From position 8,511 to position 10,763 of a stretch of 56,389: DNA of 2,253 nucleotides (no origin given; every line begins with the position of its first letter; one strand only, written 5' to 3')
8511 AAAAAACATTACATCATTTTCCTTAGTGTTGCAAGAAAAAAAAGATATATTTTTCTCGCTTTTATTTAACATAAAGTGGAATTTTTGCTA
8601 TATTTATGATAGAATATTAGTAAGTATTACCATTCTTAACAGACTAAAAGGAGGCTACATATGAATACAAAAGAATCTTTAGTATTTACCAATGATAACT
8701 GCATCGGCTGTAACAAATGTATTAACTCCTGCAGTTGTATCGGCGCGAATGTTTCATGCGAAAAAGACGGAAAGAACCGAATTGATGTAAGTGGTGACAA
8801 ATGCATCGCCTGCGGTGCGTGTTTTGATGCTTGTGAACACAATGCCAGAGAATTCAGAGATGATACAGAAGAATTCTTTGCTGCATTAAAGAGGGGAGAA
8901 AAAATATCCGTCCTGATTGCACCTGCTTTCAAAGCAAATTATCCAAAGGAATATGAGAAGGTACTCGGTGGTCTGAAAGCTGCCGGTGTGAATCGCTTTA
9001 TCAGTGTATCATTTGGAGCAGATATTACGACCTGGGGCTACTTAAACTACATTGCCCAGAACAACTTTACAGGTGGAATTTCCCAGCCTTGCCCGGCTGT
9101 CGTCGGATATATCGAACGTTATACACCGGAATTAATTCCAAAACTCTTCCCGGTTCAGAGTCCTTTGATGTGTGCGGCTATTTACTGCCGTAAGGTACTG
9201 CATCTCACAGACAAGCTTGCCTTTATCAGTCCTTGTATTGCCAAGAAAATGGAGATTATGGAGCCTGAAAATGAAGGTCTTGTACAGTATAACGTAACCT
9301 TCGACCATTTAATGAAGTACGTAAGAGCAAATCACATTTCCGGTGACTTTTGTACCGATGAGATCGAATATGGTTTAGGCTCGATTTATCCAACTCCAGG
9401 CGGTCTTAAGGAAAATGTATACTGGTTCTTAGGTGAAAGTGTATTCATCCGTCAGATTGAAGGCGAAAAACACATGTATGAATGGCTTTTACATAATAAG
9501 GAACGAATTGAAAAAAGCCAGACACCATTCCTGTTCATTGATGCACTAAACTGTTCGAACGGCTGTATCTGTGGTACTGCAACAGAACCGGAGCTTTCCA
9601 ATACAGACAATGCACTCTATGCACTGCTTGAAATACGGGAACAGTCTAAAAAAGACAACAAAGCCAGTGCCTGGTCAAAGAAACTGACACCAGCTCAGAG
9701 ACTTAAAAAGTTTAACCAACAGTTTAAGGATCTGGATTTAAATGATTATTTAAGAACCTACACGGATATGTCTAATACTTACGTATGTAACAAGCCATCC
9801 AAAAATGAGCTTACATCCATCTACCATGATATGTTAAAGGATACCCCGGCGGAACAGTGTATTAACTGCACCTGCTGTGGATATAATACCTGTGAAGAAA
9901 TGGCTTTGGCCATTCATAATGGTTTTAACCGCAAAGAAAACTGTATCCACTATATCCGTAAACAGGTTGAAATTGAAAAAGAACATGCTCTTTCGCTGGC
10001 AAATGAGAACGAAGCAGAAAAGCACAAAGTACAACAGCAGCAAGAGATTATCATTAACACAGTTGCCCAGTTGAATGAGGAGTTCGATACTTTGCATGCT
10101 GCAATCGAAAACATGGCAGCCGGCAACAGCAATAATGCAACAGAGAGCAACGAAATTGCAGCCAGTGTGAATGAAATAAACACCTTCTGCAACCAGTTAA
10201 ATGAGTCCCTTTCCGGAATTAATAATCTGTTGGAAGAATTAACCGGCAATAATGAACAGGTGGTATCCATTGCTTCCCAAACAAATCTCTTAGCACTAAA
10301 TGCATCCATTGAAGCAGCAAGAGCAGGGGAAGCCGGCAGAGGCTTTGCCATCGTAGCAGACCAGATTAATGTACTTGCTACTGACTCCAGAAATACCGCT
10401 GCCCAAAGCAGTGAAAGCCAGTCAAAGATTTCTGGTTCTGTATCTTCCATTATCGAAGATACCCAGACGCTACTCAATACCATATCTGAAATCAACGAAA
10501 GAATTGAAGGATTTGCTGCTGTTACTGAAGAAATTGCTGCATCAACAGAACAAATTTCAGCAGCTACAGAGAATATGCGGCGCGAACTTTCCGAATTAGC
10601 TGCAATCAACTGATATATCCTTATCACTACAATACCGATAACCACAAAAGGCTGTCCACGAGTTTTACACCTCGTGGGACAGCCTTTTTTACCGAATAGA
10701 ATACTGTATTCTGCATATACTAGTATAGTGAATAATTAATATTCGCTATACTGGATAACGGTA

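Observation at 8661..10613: Cytoplasmic chemoreceptor whose sensor is an [FeFe]-hydrogenase-like H-domain missing the proton-relay cysteine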

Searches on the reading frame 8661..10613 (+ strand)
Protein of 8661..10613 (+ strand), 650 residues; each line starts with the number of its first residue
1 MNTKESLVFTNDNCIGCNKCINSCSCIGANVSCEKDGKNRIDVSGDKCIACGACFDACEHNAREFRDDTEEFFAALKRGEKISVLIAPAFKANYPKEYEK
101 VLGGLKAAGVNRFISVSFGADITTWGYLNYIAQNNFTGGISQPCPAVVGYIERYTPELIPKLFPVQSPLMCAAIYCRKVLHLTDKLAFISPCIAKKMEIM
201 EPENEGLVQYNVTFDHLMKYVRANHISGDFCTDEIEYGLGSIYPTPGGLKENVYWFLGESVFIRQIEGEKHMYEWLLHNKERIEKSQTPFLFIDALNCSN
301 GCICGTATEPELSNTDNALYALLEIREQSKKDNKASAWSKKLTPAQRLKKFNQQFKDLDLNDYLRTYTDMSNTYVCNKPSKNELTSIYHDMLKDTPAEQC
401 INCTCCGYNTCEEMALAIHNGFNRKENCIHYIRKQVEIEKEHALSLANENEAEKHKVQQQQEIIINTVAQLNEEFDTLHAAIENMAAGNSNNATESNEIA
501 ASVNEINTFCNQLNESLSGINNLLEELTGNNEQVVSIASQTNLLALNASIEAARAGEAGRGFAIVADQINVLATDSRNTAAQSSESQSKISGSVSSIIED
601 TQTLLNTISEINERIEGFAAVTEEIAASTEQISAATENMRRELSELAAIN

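Call 3: search_protein_families(library=pfam, proteins=[window:8661-10613:+], max_evalue=0.01)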
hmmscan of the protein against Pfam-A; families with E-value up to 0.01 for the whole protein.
window:8661-10613:+ (650 aa): 11 families
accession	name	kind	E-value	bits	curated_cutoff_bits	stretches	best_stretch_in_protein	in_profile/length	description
PF02906.19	Fe_hyd_lg_C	-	3.2e-28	99.4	22.1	1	81-305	2-244/245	Iron only hydrogenase large subunit, C-terminal domain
PF00015.26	MCPsignal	-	1e-20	74.7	34.6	1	534-647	42-148/172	Methyl-accepting chemotaxis protein (MCP) signalling domain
PF12838.12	Fer4_7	-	4.4e-05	24.3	27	1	13-62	1-52/52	4Fe-4S dicluster domain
PF14697.11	Fer4_21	-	7.7e-05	23.2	35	1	11-58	5-51/59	4Fe-4S dicluster domain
PF00037.32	Fer4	-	7.7e-05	22.8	21.1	1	45-63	5-23/24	4Fe-4S binding domain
PF13237.11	Fer4_10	-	0.0005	20.4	25.5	1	8-58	3-52/53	4Fe-4S dicluster domain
PF13187.11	Fer4_9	-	0.0013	19.1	27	1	13-61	1-50/52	4Fe-4S dicluster domain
PF04060.18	FeS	-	0.0025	18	23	1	401-429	4-32/33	Putative Fe-S cluster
PF04124.18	Dor1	-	0.0036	16.6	23.3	1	567-640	28-101/339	Dor1-like family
PF12837.12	Fer4_6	-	0.0038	17.6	25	1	42-62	3-23/24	4Fe-4S binding domain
PF06103.16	DUF948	-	0.0059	17.2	37.2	0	562-634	10-86/89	Bacterial protein of unknown function (DUF948)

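Call 4: search_protein_families(library=ncbifam, proteins=[window:8661-10613:+], max_evalue=0.01)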
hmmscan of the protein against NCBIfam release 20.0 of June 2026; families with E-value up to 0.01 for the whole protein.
window:8661-10613:+ (650 aa): 32 families (the best 25 are shown)
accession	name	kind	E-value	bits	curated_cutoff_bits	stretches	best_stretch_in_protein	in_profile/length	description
TIGR04105.1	FeFe_hydrog_B1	subfamily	2e-38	132.2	450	1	20-308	166-458/462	monomeric [FeFe] hydrogenase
TIGR02512.1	FeFe_hydrog_A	subfamily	1.1e-21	77.1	405.95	1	7-223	2-252/375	[FeFe] hydrogenase, group A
NF058645.1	MCPCtpMPsAe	equivalog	3.2e-16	59.2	900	1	451-578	298-439/558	methyl-accepting chemotaxis protein CtpM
NF040763.1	FeFe_hydrog_A6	exception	3.3e-16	58.8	765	1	4-226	137-393/571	NADH-dependent [FeFe] hydrogenase, group A6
NF050802.1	AspChtxCcaA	equivalog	4.3e-15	55.1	1300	1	470-636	515-684/700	aspartate chemotaxis receptor CcaA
NF011622.0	PRK15048.1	equivalog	2.2e-14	53.5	900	1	536-635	368-467/553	methyl-accepting chemotaxis protein II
NF047851.1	MCPCitTducer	equivalog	1.9e-13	50.4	900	1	534-647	367-480/553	methyl-accepting chemotaxis citrate transducer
NF011615.0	PRK15041.1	equivalog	3e-12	46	947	1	536-637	370-465/554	methyl-accepting chemotaxis protein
NF041847.1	transduc_aer2_vibrio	equivalog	2.9e-11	42.3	1200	1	446-638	521-709/804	aerotaxis transducer Aer2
NF007309.0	PRK09793.1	equivalog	3.3e-11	42.9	903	1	535-644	365-467/533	methyl-accepting chemotaxis protein IV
TIGR01944.1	rnfB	subfamily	5.9e-08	32.5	68.7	1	7-75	108-172/190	RnfABCDGE type electron transport complex subunit B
TIGR02494.1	PFLE_PFLC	subfamily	2.3e-06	27.1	174.35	1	3-65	39-99/293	glycyl-radical enzyme activating protein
NF043069.1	T4HPD_activ_SAM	equivalog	3.1e-06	26.8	425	1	2-68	41-102/299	trans-4-hydroxy-L-proline dehydratase activase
NF006221.0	PRK08348.1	subfamily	1e-05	25.2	124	1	4-68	36-97/136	NADH-plastoquinone oxidoreductase subunit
TIGR02912.1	sulfite_red_C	equivalog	8.2e-05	21.7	324.1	1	8-68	165-223/314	sulfite reductase subunit C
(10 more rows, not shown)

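Call 5: search_solved_structures(query=window:8661-10613:+, max_evalue=0.001, show_alignments=4)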
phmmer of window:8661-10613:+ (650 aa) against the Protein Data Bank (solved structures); distinct sequences matched with E-value up to 0.001: 49.
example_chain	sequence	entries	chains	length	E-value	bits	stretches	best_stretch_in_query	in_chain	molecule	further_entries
7p5h_A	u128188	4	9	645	2e-15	59.6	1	10-226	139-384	Fe-hydrogenase, subunit alpha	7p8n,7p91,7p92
2ch7_A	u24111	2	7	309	5e-15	58.3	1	517-648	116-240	METHYL-ACCEPTING CHEMOTAXIS PROTEIN | Methyl-accepting chemotaxis protein 2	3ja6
3ja6_H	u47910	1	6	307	6.8e-15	57.9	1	516-648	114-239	Methyl-accepting chemotaxis protein 2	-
2ch7_B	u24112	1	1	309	9.1e-15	57.4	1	515-648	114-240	METHYL-ACCEPTING CHEMOTAXIS PROTEIN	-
3g6b_A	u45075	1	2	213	2.9e-13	52.5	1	470-648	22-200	Methyl-accepting chemotaxis protein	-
3g67_A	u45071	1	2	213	2.8e-12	49.2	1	470-648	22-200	Methyl-accepting chemotaxis protein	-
4jpb_B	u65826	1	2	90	1.5e-11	46.8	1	510-592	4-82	Methyl-accepting chemotaxis protein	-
8a6t_A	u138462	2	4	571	2.8e-11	45.9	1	9-226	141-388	Electron bifurcating hydrogenase subunit HydA1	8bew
3ur1_C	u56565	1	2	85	3.5e-11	45.6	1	512-590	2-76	Methyl-accepting chemotaxis protein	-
1hfe_L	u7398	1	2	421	6.5e-11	44.7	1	12-205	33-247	PROTEIN (FE-ONLY HYDROGENASE (E.C.1.18.99.1) (LARGER SUBUNIT))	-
8bj7_A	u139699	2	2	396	8.5e-11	44.3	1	12-205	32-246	Periplasmic [Fe] hydrogenase large subunit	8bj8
8rxj_A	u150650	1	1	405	9e-11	44.3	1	12-205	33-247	Periplasmic [Fe] hydrogenase large subunit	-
6glz_A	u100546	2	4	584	1.3e-10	43.8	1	5-221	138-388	Iron hydrogenase 1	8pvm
8ryh_A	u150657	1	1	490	1.5e-10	43.5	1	12-205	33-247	Periplasmic [Fe] hydrogenase large subunit,Periplasmic [Fe] hydrogenase small subunit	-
6gly_A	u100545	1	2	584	1.6e-10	43.5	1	5-221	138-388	Iron hydrogenase 1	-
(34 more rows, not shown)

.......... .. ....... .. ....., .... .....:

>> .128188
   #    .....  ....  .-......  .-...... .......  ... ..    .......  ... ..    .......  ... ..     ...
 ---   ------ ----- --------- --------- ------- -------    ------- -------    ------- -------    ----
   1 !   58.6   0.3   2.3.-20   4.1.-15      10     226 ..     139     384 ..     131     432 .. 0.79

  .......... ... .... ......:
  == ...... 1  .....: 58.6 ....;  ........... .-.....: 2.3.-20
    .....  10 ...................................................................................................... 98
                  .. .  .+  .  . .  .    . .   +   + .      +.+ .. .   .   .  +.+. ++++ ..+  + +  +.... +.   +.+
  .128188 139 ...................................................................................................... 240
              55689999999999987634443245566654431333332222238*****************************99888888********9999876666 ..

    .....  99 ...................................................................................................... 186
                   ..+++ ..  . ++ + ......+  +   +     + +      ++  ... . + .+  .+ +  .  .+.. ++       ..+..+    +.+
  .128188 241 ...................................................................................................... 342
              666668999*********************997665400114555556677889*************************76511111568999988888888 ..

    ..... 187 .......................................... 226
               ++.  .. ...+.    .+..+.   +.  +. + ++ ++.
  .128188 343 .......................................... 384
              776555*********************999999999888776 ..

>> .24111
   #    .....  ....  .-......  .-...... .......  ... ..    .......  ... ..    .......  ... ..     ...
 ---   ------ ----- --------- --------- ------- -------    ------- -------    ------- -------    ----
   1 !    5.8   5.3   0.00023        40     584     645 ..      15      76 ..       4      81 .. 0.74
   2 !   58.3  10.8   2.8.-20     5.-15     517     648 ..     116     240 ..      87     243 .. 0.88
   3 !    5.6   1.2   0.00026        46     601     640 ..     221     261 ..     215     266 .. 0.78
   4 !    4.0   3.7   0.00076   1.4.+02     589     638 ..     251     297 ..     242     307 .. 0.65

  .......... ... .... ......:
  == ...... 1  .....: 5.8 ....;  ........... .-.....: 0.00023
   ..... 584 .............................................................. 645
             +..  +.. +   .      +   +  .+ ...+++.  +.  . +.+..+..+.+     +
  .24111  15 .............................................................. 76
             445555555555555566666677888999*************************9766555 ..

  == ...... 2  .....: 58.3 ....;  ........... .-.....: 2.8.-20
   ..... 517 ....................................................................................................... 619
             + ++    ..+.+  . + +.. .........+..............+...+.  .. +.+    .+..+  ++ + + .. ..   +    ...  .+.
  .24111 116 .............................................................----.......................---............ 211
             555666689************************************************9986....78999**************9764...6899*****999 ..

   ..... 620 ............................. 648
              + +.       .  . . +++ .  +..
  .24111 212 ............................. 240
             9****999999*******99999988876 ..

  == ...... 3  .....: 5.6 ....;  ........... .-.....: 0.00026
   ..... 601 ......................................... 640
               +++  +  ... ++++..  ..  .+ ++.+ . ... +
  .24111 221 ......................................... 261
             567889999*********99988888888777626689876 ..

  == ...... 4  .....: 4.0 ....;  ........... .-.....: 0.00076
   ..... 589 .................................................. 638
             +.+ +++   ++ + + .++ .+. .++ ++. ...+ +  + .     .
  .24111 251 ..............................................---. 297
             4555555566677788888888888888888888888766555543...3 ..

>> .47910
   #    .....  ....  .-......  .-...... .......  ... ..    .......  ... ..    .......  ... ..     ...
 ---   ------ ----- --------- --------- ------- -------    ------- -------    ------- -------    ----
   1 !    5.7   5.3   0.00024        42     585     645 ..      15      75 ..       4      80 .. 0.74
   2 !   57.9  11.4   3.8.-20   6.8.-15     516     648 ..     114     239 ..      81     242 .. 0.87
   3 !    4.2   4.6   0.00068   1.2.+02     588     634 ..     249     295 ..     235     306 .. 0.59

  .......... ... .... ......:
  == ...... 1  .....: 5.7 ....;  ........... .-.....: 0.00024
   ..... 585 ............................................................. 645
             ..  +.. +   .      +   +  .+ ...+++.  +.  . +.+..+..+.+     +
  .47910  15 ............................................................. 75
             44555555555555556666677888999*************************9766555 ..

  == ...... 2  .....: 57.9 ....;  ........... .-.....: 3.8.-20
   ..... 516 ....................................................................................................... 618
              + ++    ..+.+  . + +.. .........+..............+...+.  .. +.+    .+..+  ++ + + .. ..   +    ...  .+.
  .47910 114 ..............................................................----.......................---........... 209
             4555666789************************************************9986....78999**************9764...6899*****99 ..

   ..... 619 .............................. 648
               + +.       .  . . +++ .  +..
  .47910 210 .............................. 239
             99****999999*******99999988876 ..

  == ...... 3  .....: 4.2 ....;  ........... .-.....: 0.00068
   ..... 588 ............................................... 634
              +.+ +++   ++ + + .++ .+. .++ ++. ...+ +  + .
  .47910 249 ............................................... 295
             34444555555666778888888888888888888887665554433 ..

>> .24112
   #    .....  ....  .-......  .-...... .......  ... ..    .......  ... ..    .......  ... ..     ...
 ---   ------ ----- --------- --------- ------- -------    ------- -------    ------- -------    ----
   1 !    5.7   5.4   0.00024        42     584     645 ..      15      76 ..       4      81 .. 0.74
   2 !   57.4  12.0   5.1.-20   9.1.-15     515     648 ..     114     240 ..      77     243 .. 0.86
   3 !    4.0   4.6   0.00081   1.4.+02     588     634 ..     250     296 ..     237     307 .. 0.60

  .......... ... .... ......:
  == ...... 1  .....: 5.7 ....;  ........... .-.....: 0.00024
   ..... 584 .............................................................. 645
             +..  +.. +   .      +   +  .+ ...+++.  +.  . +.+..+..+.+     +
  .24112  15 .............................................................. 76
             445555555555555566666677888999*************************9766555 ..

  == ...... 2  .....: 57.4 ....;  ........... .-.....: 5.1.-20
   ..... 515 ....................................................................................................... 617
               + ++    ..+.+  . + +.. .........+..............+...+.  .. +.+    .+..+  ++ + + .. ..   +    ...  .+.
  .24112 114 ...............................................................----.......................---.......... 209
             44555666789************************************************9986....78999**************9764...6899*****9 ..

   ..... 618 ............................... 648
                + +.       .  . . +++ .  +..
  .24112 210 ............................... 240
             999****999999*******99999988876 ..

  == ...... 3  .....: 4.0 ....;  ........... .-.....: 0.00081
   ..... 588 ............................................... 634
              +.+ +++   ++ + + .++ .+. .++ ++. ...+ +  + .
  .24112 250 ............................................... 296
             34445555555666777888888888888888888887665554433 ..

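Call 9: find_homologous_proteins(query=window:8661-10613:+, max_evalue=1e-10)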
Query window:8661-10613:+ (650 aa): 6681 proteins with E <= 1e-10 among 8000 candidates; the best 120 are listed.
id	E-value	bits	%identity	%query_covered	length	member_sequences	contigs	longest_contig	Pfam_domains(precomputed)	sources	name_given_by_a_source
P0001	0.0e+0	1474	100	100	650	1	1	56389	PF00015.27,PF02906.20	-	-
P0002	0.0e+0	1404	95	100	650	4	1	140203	PF00015.27,PF14697.12,PF02906.20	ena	-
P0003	0.0e+0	1318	88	100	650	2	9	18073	PF00015.27,PF02906.20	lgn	-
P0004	0.0e+0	1309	88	99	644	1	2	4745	PF00015.27,PF14697.12,PF02906.20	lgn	-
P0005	0.0e+0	1305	88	100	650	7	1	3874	PF00015.27,PF14697.12,PF02906.20,PF13237.12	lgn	-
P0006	0.0e+0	1297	87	100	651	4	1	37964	PF00015.27,PF02906.20,PF00037.33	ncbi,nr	ncbi:MAG: methyl-accepting chemotaxis protein [Clostridium sp.]|nr:methyl-accepting chemotaxis prote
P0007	0.0e+0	1264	85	100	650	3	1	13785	PF00015.27,PF02906.20,PF04060.19,PF00037.33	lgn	-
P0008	0.0e+0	1226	83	99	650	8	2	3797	PF00015.27,PF02906.20,PF00037.33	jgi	jgi:iron only hydrogenase large subunit-like protein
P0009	0.0e+0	1224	82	99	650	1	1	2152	PF00015.27,PF02906.20,PF00037.33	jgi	jgi:iron only hydrogenase large subunit-like protein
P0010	0.0e+0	1215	88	93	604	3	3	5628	PF00015.27,PF02906.20,PF04060.19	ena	-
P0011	0.0e+0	1203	80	100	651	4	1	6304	PF00015.27,PF14697.12,PF02906.20,PF00037.33,PF12838.13,PF13237.12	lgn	-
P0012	0.0e+0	1172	79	100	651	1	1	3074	PF00015.27,PF02906.20,PF00037.33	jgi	jgi:Na+-translocating ferredoxin:NAD+ oxidoreductase RNF subunit RnfB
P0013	0.0e+0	1038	69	100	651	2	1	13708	PF00015.27,PF14697.12,PF02906.20,PF04060.19,PF00037.33,PF12838.13,PF13237.12,PF13187.12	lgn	-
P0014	0.0e+0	1032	69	99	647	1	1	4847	PF00015.27,PF14697.12,PF02906.20,PF00037.33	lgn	-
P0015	0.0e+0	1030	69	99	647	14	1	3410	PF00015.27,PF14697.12,PF02906.20,PF00037.33,PF12838.13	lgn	-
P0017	0.0e+0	1018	68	99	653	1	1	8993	PF00015.27,PF14697.12,PF02906.20,PF04060.19,PF12837.13,PF00037.33,PF12838.13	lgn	-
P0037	2.1e-294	996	67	99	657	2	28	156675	PF00015.27,PF14697.12,PF02906.20,PF00037.33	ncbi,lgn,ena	-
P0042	5.0e-294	995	66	100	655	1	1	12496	PF00015.27,PF14697.12,PF02906.20,PF04060.19,PF00037.33,PF12838.13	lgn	-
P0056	7.4e-293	991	68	99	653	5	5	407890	PF00015.27,PF14697.12,PF02906.20,PF00037.33,PF12838.13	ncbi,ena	ncbi:MAG: 4Fe-4S binding protein [Lachnospiraceae bacterium]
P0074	1.3e-291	987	66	99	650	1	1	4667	PF00015.27,PF14697.12,PF02906.20,PF04060.19,PF00037.33,PF12838.13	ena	-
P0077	2.6e-291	986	67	99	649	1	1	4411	PF00015.27,PF02906.20,PF04060.19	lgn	-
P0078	2.6e-291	986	67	99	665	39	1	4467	PF00015.27,PF02906.20,PF04060.19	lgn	-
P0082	2.3e-290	983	65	99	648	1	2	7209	PF00015.27,PF14697.12,PF02906.20,PF04060.19,PF00037.33,PF12838.13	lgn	-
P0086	5.0e-290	982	66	99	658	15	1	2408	PF00015.27,PF14697.12,PF02906.20,PF04060.19,PF12837.13,PF00037.33,PF12838.13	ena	-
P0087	5.4e-290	981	67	99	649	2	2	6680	PF00015.27,PF02906.20,PF04060.19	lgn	-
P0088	9.2e-290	981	66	99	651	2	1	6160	PF00015.27,PF14697.12,PF02906.20,PF04060.19,PF12838.13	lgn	-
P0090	1.8e-289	980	67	100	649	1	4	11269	PF00015.27,PF02906.20,PF04060.19,PF12838.13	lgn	-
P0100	1.2e-287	974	67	99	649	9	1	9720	PF00015.27,PF02906.20,PF04060.19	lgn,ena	-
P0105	5.5e-287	972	64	100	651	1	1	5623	PF00015.27,PF02906.20,PF04060.19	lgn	-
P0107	2.4e-286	969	66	99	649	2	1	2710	PF00015.27,PF14697.12,PF02906.20,PF04060.19,PF12837.13,PF00037.33,PF12838.13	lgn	-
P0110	1.2e-285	967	65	100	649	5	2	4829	PF00015.27,PF02906.20,PF04060.19,PF00037.33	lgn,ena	-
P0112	2.6e-285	966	65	99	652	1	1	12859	PF00015.27,PF14697.12,PF02906.20,PF04060.19,PF00037.33,PF12838.13,PF13237.12,PF13187.12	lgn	-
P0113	4.2e-285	965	66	99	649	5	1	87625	PF00015.27,PF14697.12,PF02906.20,PF04060.19,PF00037.33,PF12838.13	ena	-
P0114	5.7e-285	965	65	99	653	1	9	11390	PF00015.27,PF14697.12,PF02906.20,PF04060.19,PF12837.13,PF00037.33,PF12838.13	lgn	-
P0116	8.3e-285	964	66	99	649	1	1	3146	PF00015.27,PF02906.20,PF04060.19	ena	-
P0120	2.1e-284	963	65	98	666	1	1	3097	PF00015.27,PF02906.20,PF04060.19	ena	-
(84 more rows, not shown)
